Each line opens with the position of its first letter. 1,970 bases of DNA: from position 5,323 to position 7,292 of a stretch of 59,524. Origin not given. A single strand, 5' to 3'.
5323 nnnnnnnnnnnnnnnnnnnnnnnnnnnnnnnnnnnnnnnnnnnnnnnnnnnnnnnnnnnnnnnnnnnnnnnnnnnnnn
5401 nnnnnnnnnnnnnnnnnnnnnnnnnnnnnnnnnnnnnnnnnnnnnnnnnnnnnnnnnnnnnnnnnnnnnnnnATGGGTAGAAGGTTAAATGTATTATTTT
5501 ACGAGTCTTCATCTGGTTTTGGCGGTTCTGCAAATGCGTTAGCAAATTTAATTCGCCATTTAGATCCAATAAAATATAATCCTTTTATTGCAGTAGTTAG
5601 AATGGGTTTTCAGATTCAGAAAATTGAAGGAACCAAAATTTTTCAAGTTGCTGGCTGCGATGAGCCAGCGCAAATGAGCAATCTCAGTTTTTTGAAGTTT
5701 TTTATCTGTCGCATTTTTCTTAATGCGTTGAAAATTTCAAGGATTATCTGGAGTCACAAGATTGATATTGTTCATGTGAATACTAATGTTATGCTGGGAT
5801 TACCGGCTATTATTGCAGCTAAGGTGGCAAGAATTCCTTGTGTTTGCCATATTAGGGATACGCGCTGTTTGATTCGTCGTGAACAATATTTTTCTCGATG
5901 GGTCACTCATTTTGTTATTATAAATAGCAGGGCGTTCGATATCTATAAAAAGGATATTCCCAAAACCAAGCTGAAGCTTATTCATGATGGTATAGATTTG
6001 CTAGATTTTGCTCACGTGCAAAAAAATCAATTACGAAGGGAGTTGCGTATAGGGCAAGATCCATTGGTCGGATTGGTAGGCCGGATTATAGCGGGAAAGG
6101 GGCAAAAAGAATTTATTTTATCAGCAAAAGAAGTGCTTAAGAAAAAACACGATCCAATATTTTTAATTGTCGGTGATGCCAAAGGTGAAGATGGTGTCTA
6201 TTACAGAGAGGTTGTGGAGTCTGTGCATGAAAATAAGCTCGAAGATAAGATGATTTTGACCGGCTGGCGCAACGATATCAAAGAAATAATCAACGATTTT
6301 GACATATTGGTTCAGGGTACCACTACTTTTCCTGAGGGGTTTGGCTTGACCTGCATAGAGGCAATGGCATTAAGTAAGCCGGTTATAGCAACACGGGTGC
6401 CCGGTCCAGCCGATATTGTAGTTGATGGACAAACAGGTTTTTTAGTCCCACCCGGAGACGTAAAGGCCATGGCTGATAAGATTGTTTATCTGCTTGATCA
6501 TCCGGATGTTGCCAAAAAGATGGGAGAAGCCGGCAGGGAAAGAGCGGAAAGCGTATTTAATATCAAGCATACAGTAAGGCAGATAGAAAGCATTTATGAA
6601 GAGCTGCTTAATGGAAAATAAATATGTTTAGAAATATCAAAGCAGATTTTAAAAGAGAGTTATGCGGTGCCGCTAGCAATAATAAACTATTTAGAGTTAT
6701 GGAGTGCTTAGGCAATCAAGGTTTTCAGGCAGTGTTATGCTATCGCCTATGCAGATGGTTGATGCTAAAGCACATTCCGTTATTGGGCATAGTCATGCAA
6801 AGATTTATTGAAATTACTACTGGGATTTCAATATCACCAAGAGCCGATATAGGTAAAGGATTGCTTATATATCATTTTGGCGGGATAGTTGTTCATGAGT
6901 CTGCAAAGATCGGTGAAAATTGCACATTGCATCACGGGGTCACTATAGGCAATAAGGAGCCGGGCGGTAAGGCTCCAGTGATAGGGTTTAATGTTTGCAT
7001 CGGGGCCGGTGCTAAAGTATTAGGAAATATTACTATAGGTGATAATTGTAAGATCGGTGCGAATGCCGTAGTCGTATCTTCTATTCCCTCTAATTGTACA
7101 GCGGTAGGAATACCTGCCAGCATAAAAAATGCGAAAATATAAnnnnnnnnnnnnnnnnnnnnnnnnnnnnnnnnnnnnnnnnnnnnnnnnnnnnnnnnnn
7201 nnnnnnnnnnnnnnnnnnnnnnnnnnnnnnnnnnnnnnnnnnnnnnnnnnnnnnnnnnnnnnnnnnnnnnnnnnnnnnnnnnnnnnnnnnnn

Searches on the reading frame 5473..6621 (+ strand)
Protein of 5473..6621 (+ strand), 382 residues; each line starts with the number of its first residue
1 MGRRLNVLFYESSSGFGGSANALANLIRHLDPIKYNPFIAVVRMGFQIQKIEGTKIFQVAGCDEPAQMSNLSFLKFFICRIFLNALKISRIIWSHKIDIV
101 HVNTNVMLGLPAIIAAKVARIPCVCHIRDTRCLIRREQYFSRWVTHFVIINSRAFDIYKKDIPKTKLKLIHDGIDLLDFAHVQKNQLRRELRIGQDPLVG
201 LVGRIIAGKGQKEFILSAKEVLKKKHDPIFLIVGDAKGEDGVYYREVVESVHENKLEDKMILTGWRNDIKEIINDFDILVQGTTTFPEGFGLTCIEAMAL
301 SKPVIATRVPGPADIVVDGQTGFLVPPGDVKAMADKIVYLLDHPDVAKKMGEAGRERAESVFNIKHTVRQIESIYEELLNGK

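Call 13: search_protein_families(library=pfam, proteins=[window:5473-6621:+], max_evalue=0.0001)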
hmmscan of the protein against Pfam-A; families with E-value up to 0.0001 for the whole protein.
window:5473-6621:+ (382 aa): 5 families
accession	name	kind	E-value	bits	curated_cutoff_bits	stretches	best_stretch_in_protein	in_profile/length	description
PF00534.26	Glycos_transf_1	-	9.8e-36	123.3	26.4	1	185-357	3-172/172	Glycosyl transferases group 1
PF13692.12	Glyco_trans_1_4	-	1.2e-30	107.1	27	1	197-342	2-141/142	Glycosyl transferases group 1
PF13439.12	Glyco_transf_4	-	1.1e-09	38.9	28.5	1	17-176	2-168/170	Glycosyltransferase Family 4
PF13524.12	Glyco_trans_1_2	-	5.8e-07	30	25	1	268-372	39-143/144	Glycosyl transferase-like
PF13579.12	Glyco_trans_4_4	-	1.3e-05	26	29.7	1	87-147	62-123/158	Glycosyl transferase 4-like domain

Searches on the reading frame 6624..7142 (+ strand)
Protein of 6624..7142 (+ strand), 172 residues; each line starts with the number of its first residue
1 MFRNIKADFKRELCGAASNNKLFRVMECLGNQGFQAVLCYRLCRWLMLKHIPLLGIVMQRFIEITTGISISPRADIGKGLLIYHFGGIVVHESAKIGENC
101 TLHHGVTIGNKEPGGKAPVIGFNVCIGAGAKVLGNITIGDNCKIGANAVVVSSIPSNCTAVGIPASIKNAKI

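Call 13: search_protein_families(library=pfam, proteins=[window:6624-7142:+], max_evalue=0.0001)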
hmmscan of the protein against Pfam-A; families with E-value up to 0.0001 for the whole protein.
window:6624-7142:+ (172 aa): 3 families
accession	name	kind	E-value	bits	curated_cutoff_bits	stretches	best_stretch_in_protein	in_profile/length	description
PF00132.30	Hexapep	-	6.5e-15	54.5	27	1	118-150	2-34/36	Bacterial transferase hexapeptide (six repeats)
PF25084.1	LbH_EIF2B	-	3.7e-05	24.1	54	0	119-170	23-73/105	EIF2B subunit epsilon LbH domain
PF14602.12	Hexapep_2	-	7.1e-05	22.9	27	0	119-150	3-32/34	Hexapeptide repeat of succinyl-transferase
